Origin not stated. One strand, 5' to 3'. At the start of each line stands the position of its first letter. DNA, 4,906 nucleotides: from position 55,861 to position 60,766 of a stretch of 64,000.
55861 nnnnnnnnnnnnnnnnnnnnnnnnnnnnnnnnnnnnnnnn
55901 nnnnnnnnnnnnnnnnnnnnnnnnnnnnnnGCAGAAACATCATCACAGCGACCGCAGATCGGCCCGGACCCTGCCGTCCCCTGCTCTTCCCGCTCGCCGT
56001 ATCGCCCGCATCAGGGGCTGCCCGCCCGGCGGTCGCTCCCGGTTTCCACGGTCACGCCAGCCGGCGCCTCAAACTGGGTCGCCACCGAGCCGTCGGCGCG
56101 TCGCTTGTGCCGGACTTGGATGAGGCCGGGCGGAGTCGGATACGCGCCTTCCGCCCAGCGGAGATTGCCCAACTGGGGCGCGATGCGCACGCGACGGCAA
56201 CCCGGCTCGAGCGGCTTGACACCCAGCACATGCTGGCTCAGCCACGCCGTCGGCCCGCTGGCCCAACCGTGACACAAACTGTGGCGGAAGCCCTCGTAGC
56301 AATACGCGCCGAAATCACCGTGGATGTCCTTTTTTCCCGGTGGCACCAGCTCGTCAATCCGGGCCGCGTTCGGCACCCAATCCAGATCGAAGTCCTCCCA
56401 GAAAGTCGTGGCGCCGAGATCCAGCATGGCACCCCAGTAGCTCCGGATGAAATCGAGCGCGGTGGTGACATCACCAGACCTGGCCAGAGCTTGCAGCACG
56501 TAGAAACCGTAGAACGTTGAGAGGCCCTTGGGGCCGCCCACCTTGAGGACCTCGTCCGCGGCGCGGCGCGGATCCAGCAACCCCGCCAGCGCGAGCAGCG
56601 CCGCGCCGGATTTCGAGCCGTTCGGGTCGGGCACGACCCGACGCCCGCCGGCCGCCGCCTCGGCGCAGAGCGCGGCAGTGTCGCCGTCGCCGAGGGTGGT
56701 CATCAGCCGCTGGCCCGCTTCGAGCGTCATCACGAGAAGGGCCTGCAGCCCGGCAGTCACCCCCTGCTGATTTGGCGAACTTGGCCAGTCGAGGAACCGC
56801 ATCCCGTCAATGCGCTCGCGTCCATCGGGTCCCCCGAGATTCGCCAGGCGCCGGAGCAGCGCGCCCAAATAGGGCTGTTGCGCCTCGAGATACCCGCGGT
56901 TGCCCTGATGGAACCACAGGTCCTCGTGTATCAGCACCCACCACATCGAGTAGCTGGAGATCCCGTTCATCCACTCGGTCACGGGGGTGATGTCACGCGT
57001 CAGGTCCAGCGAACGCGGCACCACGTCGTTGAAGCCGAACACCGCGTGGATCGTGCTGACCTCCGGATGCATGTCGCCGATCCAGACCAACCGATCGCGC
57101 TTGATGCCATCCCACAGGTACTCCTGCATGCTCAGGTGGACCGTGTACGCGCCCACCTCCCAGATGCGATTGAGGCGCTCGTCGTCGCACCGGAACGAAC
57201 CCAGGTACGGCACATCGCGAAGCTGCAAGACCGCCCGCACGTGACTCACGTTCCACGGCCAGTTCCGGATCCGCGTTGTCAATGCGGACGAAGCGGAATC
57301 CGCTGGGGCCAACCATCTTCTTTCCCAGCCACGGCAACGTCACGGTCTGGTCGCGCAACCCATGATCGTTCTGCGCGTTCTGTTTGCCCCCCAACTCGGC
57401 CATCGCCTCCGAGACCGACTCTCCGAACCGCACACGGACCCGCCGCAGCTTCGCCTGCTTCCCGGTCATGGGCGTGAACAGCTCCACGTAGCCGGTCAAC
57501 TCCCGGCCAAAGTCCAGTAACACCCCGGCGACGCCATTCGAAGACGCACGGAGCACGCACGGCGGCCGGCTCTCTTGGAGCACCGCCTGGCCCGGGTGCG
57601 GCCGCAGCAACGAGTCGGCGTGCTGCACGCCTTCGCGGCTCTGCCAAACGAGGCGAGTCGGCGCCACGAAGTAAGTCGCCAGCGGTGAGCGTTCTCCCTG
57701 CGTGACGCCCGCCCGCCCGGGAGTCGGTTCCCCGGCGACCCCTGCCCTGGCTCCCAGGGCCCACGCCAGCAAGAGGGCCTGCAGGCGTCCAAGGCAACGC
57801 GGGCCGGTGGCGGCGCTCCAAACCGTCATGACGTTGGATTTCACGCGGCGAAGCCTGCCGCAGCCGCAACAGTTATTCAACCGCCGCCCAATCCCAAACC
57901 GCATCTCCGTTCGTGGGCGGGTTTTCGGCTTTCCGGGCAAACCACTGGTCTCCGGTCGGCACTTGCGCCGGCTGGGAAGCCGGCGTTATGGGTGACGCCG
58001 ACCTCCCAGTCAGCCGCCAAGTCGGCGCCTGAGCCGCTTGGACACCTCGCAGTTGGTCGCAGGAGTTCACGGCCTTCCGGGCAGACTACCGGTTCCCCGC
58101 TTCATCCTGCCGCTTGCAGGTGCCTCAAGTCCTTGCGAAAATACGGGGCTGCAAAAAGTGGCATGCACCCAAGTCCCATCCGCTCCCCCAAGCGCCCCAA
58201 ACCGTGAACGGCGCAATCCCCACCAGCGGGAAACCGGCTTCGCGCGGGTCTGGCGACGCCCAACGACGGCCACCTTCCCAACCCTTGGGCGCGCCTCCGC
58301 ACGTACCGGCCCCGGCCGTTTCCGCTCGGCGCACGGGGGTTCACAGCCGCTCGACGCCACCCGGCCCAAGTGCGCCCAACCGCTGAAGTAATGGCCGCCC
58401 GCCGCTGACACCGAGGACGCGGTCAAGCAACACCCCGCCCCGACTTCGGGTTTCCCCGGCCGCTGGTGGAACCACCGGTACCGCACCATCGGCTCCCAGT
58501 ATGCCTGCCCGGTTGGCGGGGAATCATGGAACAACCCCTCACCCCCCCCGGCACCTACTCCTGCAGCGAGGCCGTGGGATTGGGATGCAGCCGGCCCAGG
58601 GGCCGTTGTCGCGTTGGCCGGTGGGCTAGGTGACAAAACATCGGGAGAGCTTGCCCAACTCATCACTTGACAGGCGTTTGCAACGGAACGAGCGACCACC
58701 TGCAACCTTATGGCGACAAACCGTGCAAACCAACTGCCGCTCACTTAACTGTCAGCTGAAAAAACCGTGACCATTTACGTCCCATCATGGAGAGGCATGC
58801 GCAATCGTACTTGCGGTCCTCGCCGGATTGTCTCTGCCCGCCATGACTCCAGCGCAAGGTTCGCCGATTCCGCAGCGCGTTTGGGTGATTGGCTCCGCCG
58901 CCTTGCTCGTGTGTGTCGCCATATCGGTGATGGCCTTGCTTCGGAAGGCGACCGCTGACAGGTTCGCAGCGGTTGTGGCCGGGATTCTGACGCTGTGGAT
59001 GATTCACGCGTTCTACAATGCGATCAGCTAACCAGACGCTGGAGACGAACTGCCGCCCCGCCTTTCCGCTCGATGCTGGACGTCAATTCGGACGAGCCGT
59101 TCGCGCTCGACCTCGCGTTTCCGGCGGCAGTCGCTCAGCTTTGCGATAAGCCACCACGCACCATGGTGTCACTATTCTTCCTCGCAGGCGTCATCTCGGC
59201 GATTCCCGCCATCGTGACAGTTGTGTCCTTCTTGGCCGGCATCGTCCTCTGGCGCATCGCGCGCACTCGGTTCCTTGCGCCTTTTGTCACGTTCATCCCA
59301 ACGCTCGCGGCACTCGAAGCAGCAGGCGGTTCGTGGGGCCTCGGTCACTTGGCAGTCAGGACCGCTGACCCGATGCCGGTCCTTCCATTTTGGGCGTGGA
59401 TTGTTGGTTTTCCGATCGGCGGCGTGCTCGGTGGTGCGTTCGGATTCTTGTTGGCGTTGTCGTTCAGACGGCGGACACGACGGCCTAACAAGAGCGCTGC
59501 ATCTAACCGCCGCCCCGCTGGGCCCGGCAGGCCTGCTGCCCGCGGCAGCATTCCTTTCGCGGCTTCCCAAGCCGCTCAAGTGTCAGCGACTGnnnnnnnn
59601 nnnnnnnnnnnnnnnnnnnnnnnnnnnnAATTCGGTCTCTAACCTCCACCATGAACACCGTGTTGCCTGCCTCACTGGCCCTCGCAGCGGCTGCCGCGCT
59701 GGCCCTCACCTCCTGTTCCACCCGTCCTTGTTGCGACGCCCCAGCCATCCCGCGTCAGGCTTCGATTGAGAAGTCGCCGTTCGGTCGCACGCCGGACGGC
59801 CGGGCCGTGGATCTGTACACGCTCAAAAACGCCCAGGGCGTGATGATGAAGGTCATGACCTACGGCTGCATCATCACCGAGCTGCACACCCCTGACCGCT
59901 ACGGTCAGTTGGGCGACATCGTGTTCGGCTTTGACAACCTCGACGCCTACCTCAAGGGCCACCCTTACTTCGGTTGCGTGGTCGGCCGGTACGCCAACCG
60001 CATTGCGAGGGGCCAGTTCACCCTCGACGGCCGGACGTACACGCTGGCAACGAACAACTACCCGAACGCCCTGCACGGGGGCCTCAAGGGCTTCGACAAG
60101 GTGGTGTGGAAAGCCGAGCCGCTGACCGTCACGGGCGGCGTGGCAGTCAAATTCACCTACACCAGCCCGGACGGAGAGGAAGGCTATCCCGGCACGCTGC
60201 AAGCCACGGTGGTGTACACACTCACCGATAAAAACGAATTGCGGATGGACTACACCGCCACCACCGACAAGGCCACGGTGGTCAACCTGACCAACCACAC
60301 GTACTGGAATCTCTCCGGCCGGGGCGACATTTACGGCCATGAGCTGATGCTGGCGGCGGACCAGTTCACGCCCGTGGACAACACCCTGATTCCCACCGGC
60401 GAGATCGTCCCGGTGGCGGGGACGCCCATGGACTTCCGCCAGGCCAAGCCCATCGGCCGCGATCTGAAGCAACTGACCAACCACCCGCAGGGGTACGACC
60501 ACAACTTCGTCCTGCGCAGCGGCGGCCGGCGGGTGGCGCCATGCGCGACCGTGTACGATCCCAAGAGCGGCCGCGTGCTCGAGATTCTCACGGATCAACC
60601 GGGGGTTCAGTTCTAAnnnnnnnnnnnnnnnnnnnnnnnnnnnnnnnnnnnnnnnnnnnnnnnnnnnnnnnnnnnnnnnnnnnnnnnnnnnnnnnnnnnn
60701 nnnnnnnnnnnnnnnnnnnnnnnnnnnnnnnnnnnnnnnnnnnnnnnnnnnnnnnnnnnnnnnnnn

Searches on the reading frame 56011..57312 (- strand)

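Call 66: search_protein_families(library=pfam, proteins=[window:56011-57312:-], max_evalue=0.00001)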
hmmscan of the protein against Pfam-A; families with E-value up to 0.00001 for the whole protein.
window:56011-57312:- (433 aa): 2 families
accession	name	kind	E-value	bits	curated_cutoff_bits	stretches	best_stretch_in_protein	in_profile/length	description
PF17389.8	Bac_rhamnosid6H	-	3.9e-15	56.4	24.5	1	37-183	3-159/339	Bacterial alpha-L-rhamnosidase 6 hairpin glycosidase domain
PF17390.7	Bac_rhamnosid_C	-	5.4e-11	42.6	22.1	1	364-423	1-60/78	Bacterial alpha-L-rhamnosidase C-terminal domain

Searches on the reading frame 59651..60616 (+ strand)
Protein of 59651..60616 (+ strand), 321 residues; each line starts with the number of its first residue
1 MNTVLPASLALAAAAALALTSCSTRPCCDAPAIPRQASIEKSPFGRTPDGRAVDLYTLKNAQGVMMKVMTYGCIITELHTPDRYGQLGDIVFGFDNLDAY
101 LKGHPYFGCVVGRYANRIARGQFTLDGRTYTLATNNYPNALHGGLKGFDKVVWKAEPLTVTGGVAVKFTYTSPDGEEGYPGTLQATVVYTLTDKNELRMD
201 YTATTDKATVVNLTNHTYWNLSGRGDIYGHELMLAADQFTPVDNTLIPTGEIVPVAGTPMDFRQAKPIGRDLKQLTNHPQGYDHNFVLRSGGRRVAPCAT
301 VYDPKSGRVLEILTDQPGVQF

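Call 66: search_protein_families(library=pfam, proteins=[window:59651-60616:+], max_evalue=0.00001)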
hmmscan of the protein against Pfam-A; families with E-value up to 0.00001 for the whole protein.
window:59651-60616:+ (321 aa): 1 family
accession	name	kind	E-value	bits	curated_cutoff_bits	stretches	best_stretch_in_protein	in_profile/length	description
PF01263.26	Aldose_epim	-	2.8e-83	280.2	27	1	54-321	1-250/299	Aldose 1-epimerase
